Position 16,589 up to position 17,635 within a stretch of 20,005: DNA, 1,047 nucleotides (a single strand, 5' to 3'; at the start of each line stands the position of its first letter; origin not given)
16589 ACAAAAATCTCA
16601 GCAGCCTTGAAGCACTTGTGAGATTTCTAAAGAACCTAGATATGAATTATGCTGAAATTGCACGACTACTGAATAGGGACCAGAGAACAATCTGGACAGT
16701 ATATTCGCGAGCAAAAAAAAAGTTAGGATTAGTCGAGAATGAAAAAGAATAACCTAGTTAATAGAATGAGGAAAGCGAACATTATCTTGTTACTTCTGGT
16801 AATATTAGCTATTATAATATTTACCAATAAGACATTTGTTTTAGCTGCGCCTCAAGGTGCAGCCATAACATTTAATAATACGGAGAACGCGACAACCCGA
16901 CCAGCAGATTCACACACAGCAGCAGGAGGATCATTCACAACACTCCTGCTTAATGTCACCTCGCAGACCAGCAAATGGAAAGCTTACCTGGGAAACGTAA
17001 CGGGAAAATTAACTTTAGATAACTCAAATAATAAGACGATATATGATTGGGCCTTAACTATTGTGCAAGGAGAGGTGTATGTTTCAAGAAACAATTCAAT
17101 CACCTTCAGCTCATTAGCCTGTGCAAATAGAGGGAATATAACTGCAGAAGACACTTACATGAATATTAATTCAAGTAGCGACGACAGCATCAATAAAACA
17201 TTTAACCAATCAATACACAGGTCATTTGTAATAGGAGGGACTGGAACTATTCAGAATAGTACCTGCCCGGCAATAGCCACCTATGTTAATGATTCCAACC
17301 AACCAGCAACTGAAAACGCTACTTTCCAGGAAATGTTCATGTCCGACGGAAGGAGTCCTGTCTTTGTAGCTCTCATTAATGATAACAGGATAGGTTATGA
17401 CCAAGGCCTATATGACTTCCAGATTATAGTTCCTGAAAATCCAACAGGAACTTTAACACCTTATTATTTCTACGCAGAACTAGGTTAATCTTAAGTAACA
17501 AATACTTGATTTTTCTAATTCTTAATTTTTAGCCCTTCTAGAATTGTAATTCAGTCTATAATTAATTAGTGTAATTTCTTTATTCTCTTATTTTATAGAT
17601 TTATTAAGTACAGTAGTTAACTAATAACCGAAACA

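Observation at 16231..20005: Regulator-coupled family of three paralogous, sequon-rich secreted proteins with a conserved YFY(A/L)ELG C-terminus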

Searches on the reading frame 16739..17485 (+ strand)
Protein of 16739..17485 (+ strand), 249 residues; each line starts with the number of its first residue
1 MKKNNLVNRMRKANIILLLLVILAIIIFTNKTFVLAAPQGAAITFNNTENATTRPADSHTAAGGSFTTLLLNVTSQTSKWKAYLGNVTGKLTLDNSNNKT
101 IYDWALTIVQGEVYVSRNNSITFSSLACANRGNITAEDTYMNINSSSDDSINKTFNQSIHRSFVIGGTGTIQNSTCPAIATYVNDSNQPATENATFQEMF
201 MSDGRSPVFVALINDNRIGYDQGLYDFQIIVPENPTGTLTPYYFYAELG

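Call 6: search_protein_families(library=pfam, proteins=[window:16739-17485:+], max_evalue=1)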
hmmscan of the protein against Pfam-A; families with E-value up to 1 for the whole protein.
window:16739-17485:+ (249 aa): 2 families
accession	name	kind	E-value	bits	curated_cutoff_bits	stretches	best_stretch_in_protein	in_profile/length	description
PF02300.22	Fumarate_red_C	-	0.16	12.5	24.2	1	7-53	59-105/127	Fumarate reductase subunit C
PF24478.1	DCX2_DCDC1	-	0.18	12.4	27.8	1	71-106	29-63/105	DCDC1, second doublecortin-like domain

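Call 7: find_homologous_proteins(query=window:16739-17485:+, max_evalue=0.001)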
Query window:16739-17485:+ (249 aa): 240 proteins with E <= 0.001 among 1308 candidates; the best 120 are listed.
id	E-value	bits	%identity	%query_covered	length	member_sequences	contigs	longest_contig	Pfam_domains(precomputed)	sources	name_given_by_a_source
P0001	1.3e-158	543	100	100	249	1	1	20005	-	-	-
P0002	4.2e-156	535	98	100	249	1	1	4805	-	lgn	-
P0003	5.0e-151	519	93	100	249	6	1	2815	-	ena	-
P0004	1.4e-150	517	98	96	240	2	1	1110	-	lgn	-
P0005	4.3e-148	509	92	100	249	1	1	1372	-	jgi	jgi:hypothetical protein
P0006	4.3e-143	493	89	100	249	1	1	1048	-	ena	-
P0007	9.7e-142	488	88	100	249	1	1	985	-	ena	-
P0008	3.2e-134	464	82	100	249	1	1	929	-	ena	-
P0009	1.1e-133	462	88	94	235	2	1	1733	-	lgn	-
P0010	3.0e-124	431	77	100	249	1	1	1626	-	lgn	-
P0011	1.6e-123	429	77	100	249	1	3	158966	-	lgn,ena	-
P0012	2.6e-123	428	78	100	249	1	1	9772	-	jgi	jgi:hypothetical protein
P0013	3.5e-123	428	78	99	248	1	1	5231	-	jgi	jgi:hypothetical protein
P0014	1.5e-121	422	76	100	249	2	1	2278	-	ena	-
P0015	9.7e-113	393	73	100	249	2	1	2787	-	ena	-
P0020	1.4e-110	386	70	99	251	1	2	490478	-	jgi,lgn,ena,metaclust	metaclust:\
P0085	3.0e-66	241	51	94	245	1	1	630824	-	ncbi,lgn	ncbi:MAG: hypothetical protein ACP5N2_06225 [Candidatus Nanoarchaeia archaeon]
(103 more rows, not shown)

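Call 8: search_solved_structures(query=A1, max_evalue=10)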
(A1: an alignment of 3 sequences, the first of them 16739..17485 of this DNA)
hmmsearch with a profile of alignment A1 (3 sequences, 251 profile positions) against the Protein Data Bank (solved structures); distinct sequences matched with E-value up to 10: 0.

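Call 13: search_solved_structures(query=A2, max_evalue=10, show_alignments=2)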
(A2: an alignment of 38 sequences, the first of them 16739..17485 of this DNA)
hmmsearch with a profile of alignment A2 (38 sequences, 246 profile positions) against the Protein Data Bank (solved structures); distinct sequences matched with E-value up to 10: 10.
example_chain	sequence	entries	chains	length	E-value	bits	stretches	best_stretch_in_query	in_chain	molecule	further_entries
6w3h_C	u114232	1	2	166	0.54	12.8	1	82-158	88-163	Transferrin receptor protein 1,Transferrin receptor protein 1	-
3r72_A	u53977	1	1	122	0.65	12.5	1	199-233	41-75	Odorant binding protein ASP5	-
8dzo_A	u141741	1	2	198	1.1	11.8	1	52-96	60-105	GTP-binding protein SAR1a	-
8dzm_A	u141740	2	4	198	1.1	11.8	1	52-96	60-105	GTP-binding protein SAR1a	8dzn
2gao_A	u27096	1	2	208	1.2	11.6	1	52-96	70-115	GTP-binding protein SAR1a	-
8e0h_A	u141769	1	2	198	1.5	11.3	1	52-94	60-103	GTP-binding protein SAR1a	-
8dzt_A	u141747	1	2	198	1.6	11.3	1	52-96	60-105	GTP-binding protein SAR1a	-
8e0d_A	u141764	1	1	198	2.3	10.8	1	52-95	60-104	GTP-binding protein SAR1b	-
8e0a_A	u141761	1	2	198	2.3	10.8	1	52-95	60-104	GTP-binding protein SAR1b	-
8e0b_A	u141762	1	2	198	2.3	10.8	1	52-95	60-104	Sar1bT39N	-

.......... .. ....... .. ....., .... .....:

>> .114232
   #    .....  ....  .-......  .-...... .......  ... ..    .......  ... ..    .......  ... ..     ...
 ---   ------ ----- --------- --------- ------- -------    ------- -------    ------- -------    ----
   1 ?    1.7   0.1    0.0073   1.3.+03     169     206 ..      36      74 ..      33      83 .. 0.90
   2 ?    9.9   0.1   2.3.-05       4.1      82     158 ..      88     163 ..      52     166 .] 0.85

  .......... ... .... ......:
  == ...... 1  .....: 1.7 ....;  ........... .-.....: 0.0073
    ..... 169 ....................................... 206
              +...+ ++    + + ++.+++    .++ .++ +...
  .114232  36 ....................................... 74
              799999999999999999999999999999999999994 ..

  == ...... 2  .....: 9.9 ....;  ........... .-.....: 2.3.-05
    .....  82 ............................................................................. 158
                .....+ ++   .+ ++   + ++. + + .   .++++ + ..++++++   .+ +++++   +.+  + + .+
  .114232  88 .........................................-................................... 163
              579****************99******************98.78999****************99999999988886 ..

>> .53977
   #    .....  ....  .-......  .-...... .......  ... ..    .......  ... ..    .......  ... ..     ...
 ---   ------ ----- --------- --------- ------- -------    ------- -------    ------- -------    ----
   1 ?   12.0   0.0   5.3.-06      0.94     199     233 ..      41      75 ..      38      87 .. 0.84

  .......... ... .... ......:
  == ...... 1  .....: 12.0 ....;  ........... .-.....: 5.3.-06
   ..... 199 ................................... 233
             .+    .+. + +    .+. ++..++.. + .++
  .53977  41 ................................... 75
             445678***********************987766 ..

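Call 14: find_encoding_contigs(protein=P0020, flank=10000, max_places=2)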
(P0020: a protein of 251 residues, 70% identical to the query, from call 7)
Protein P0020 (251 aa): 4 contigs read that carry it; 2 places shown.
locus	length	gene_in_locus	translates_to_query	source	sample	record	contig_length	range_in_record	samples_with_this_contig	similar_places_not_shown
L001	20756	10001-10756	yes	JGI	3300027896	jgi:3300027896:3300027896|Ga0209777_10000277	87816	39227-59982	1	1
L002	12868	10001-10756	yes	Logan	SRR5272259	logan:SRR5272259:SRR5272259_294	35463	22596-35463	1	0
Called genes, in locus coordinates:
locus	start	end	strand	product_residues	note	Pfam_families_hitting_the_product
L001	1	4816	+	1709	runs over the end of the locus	PF11617:Cu-binding_MopE (faint), PF04096:Nucleoporin2 (faint)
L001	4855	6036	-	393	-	PF13439:Glyco_transf_4, PF00534:Glycos_transf_1, PF13692:Glyco_trans_1_4, PF13524:Glyco_trans_1_2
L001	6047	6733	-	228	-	PF02585:PIG-L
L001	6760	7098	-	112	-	-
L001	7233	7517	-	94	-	PF21476:PF0610-like_N, PF23470:Zn_ribbon_PF0610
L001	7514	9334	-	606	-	-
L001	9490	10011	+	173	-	-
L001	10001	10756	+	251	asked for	-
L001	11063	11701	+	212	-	PF01022:HTH_5 (weak)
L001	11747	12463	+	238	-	-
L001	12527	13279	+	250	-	-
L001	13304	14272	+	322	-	-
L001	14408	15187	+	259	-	-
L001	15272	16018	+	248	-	-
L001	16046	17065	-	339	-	-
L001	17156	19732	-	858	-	PF00630:Filamin (faint), PF01835:MG2 (weak), PF07705:CARDB (weak)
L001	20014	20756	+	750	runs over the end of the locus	PF00989:PAS, PF08448:PAS_4, PF13426:PAS_9, PF00989:PAS, PF08448:PAS_4, PF13188:PAS_8, PF13426:PAS_9, PF13426:PAS_9, +8 more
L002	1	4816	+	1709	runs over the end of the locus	PF11617:Cu-binding_MopE (faint), PF04096:Nucleoporin2 (faint)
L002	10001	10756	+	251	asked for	-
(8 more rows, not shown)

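Call 15: find_encoding_contigs(protein=P0085, flank=10000, max_places=2)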
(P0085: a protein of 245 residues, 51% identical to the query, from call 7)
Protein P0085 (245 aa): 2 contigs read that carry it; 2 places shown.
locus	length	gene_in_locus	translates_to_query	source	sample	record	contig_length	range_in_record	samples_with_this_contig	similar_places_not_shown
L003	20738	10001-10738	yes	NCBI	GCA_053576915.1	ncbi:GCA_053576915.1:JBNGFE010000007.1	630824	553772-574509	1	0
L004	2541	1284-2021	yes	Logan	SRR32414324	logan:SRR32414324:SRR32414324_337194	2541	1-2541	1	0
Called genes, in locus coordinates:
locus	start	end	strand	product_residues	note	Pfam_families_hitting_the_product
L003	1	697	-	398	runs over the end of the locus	-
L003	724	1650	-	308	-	-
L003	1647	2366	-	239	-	-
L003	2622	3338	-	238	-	-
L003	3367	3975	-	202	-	PF25212:HVO_A0114 (weak), PF01022:HTH_5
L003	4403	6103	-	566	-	-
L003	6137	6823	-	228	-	-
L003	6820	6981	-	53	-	-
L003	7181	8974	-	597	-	-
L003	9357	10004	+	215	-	-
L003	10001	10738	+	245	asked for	-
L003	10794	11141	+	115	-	-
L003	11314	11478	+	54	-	PF05534:HicB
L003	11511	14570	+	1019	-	-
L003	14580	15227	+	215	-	PF00583:Acetyltransf_1 (weak), PF13508:Acetyltransf_7 (weak)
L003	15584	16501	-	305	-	-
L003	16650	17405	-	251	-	-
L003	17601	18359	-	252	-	-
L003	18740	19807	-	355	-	-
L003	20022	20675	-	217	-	-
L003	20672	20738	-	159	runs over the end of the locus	PF05763:DUF835 (weak), PF06745:ATPase (faint), PF23365:DUF7090 (weak)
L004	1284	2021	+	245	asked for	-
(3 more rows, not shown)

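Call 19: search_protein_families(library=pfam, proteins=[L001:13295-14269:+, L001:14408-15184:+, L001:15248-16015:+, L001:16046-17065:-, L003:7181-8974:-, L003:4403-6103:-, L003:724-1650:-, L003:11511-14570:+], max_evalue=0.1)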
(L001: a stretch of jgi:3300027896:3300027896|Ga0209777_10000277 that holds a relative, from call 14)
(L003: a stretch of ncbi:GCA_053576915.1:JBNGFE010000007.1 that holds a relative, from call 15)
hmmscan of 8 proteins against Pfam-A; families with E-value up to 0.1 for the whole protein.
L001:13295-14269:+ (325 aa): 0 families

L001:14408-15184:+ (259 aa): 0 families

L001:15248-16015:+ (256 aa): 0 families

L001:16046-17065:- (339 aa): 1 family
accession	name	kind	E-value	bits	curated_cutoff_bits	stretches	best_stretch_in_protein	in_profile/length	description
PF19027.5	DUF5752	-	0.0087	15.9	23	1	299-326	54-81/208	Family of unknown function (DUF5752)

L003:7181-8974:- (597 aa): 1 family
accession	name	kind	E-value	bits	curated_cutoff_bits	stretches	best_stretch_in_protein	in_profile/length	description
PF13240.11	Zn_Ribbon_1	-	0.098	12.9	25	0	575-593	1-19/23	zinc-ribbon domain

L003:4403-6103:- (566 aa): 2 families
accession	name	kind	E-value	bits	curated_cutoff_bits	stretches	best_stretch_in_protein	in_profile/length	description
PF19579.4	FtsL_2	-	0.012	15.9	24.6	1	311-364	17-68/100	Bacteriodetes cell division protein (FtsL-like)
PF09716.15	ETRAMP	-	0.036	14.5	29.1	1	315-375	8-68/81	Malarial early transcribed membrane protein (ETRAMP)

L003:724-1650:- (308 aa): 0 families

L003:11511-14570:+ (1019 aa): 5 families
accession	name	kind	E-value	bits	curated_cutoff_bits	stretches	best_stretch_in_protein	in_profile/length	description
PF05345.18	He_PIG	-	0.00018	22.3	24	1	34-113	8-96/96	Putative Ig domain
PF17963.7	Big_9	-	0.00067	20.9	23.6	1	36-102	10-79/89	Bacterial Ig domain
PF19027.5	DUF5752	-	0.0039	17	23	1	954-1009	15-81/208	Family of unknown function (DUF5752)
PF12245.14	Big_3_2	-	0.019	15.6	23.3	0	360-398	81-117/122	Bacterial Ig-like domain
PF17892.7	Cadherin_5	-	0.027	14.7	26.5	1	37-113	22-98/98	Cadherin-like domain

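Call 21: predict_structure(alignment_id=A2)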
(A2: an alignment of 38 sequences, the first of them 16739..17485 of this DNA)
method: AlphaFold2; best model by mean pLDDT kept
length: 249 residues; sequences in the alignment: 38
mean_pLDDT: 80.9   pTM: 0.67
mean pLDDT of the five models: 80.9, 78.3, 77.6, 77.0, 76.9
residues with pLDDT >= 90: 115; 70-90: 78; 50-70: 28; < 50: 28
segments of 3 or more residues with pLDDT < 50: 40-43, 45-66
pLDDT, mean of each block of 10 residues (from residue 1): 67 89 89 60 46 35 46 70 82 75 73 91 93 94 89 95 91 97 92 97 94 93 93 86 85
secondary structure, 60 per line:
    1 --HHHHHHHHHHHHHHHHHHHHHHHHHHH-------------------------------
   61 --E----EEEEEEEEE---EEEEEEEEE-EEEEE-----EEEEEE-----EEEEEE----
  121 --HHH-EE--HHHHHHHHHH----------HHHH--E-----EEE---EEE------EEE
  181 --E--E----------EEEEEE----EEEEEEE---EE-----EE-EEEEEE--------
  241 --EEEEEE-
elements in order: H3-29 E68-76 E80-88 E90-94 E100-105 E111-116 H131-140 H151-154 E163-165 E169-171 E178-180 E197-202 E207-213 E227-232 E243-248

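Call 24: fold_search(model_id=the predicted structure, library=pdb)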
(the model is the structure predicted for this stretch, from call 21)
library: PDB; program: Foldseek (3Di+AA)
matches with E <= 10: 224; with E <= 0.001: 0
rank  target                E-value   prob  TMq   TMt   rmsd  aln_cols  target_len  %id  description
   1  5gxx_A                4.1e-01  0.12  0.18  0.09  12.9       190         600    9  Crystal structure of endoglucanase CelQ from Clostridium thermocellum complexed with Tris (released 2017-09-27)
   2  6c84_B                4.1e-01  0.04  0.14  0.07  22.6       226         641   10  Crystal structure of PBP5 from Enterococcus faecium (released 2019-02-06)
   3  2auk_B                4.6e-01  0.04  0.12  0.13  15.2       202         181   10  Structure of E. coli RNA polymerase beta' G/G' insert (released 2005-10-04)
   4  6drd_H                5.7e-01  0.04  0.14  0.19  14.8       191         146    9  RNA Pol II(G) (released 2018-10-17)
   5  8oft_A                6.1e-01  0.03  0.14  0.15  15.7       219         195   10  Human adenovirus type 32 fiber-knob protein (released 2023-09-20)
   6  5gxx_B                6.4e-01  0.10  0.18  0.10  12.3       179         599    9  Crystal structure of endoglucanase CelQ from Clostridium thermocellum complexed with Tris (released 2017-09-27)
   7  6fjo                  6.4e-01  0.04  0.14  0.17  14.9       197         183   13  Adenovirus species 26 knob protein, very high resolution (released 2019-02-06)
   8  4k6u_B                6.4e-01  0.04  0.16  0.19  15.2       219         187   10  Crystal structure of Ad37 fiber knob in complex with trivalent sialic acid inhibitor ME0386 (released 2014-10-22)
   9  8f3m                  7.6e-01  0.02  0.12  0.06  24.6       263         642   10  Crystal structure of Penicillin Binding Protein 5 (PBP5) T485A variant with S466 insertion apo form from Enterococcus fa (released 2023-07-05)
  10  6qu6                  8.0e-01  0.06  0.20  0.24  14.1       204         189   12  Adenovirus Serotype 26 (Ad26) in complex with sialic acid, pH4.0 (released 2019-09-18)
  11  9msj_J                8.5e-01  0.08  0.09  0.02  15.2       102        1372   12  de novo SigN RNA polymerase NTP-bound open complex (RPo+2A) (released 2025-08-13)
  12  1uxa_A                9.4e-01  0.04  0.15  0.19  14.5       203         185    7  ADENOVIRUS AD37 FIBRE HEAD in complex with sialyl-lactose (released 2004-07-01)
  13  5gy0_A                1.1e+00  0.09  0.19  0.10  11.6       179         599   11  Crystal structure of endoglucanase CelQ from Clostridium thermocellum complexed with cellotetraose (released 2017-09-27)
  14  6qpn_D                1.1e+00  0.06  0.18  0.22  13.4       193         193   12  Adenovirus species D serotype 49 Fiber-Knob (released 2020-08-26)
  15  9fah_C                1.1e+00  0.03  0.15  0.18  16.2       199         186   10  Human adenovirus type 37 fiber knob in complex with 4-O,5-N-diacetylneuraminic acid (released 2025-01-22)
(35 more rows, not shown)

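Call 27: search_protein_representatives(alignment_id=A2)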
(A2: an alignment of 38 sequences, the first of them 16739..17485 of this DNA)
Query: 38 sequences, 246 profile positions. Proteins with E-value up to 0.001 (for the whole library): 1315; up to 1e-10: 932; up to 1e-30: 452. The best 150 are listed.
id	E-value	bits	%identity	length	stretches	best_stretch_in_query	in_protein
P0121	3.1e-102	357.5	-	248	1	10-246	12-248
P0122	3.5e-99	347.5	-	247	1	6-246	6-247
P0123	3.8e-99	347.4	-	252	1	11-246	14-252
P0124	7.7e-89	313.6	-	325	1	9-245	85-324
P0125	7.6e-87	307.1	-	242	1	17-246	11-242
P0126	4.6e-84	298.0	-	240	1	14-246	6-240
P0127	2.1e-83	295.9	-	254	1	6-245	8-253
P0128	3.5e-82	291.8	-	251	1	6-246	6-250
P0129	1.3e-80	286.7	-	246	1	10-245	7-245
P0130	1.7e-78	279.8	-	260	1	10-246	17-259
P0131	2.3e-77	276.0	-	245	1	10-245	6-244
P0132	1.3e-76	273.6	-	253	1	10-245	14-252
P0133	1.5e-76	273.4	-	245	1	14-245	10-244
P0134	3.4e-75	268.9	-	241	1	14-245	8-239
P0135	4.5e-75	268.6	-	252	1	12-245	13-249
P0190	7.9e-60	218.6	-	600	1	34-246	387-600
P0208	9.3e-57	208.6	-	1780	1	32-246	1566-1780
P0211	2.9e-56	207.0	-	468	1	27-245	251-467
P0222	3.4e-55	203.5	-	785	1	36-246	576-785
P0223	3.6e-55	203.4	-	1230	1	34-246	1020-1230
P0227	5.7e-55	202.7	-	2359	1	29-245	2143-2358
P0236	2.5e-54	200.7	-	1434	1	15-245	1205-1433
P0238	5.1e-54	199.6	-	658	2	33-245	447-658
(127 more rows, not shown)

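Call 28: search_protein_families(library=pfam, proteins=[P0208, P0227, P0223, P0236, P0190, P0222, P0211, P0238], max_evalue=0.01)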
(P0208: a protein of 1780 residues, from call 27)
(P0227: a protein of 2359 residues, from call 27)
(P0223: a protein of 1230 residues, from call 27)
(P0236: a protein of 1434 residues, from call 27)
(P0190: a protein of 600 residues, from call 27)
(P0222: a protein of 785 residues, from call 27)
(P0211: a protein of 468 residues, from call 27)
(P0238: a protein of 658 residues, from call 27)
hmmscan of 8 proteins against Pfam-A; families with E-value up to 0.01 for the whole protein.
P0208 (1780 aa): 5 families
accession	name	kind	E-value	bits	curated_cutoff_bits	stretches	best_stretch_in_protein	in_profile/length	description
PF06439.18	3keto-disac_hyd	-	1.6e-11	45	26.8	1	967-1131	10-187/187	3-keto-disaccharide hydrolase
PF10102.14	DUF2341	-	1.7e-07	32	23.4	1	872-960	1-81/84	Domain of unknown function (DUF2341)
PF17957.7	Big_7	-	2.3e-05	25.4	24.1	1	1259-1306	1-49/70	Bacterial Ig domain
PF19077.6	Big_13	-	7.3e-05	23.6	27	0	720-790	22-94/102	Bacterial Ig-like domain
PF00630.25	Filamin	-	0.0078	17.5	26.9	0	519-575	21-80/93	Filamin/ABP280 repeat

P0227 (2359 aa): 3 families
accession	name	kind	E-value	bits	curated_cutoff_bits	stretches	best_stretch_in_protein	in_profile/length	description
PF16656.11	Pur_ac_phosph_N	-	8.9e-10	39.4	30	2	870-943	13-93/93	Purple acid Phosphatase, N-terminal domain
PF10102.14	DUF2341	-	6.1e-09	36.7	23.4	1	293-361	1-66/84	Domain of unknown function (DUF2341)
PF17957.7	Big_7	-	2.4e-06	28.6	24.1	1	1231-1302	1-68/70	Bacterial Ig domain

P0223 (1230 aa): 3 families
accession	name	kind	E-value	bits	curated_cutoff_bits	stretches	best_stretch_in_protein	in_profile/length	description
PF13229.12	Beta_helix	-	9.5e-19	68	25.9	3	128-317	1-158/158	Right handed beta helix region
PF05048.19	NosD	-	2.8e-09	37.1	23.6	3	122-260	55-171/212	Periplasmic copper-binding protein (NosD)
PF04096.20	Nucleoporin2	-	0.00035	21.2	28.4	0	826-919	26-146/148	Nup98-96 autopeptidase S59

P0236 (1434 aa): 2 families
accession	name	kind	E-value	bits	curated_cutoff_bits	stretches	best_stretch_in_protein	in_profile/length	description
PF13229.12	Beta_helix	-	9.9e-31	106.9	25.9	5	81-234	24-158/158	Right handed beta helix region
PF05048.19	NosD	-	2.4e-16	60.2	23.6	1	73-234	18-169/212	Periplasmic copper-binding protein (NosD)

P0190 (600 aa): 1 family
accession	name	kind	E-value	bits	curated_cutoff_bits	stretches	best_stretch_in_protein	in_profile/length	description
PF04096.20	Nucleoporin2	-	3.3e-07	31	28.4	1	178-247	15-93/148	Nup98-96 autopeptidase S59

P0222 (785 aa): 1 family
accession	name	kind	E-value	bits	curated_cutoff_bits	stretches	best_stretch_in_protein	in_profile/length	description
PF04096.20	Nucleoporin2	-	3.9e-06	27.5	28.4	1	377-441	16-89/148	Nup98-96 autopeptidase S59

P0211 (468 aa): 0 families

P0238 (658 aa): 1 family
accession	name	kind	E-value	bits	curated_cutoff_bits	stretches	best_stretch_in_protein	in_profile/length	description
PF04096.20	Nucleoporin2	-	3.3e-06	27.7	28.4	1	245-348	19-147/148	Nup98-96 autopeptidase S59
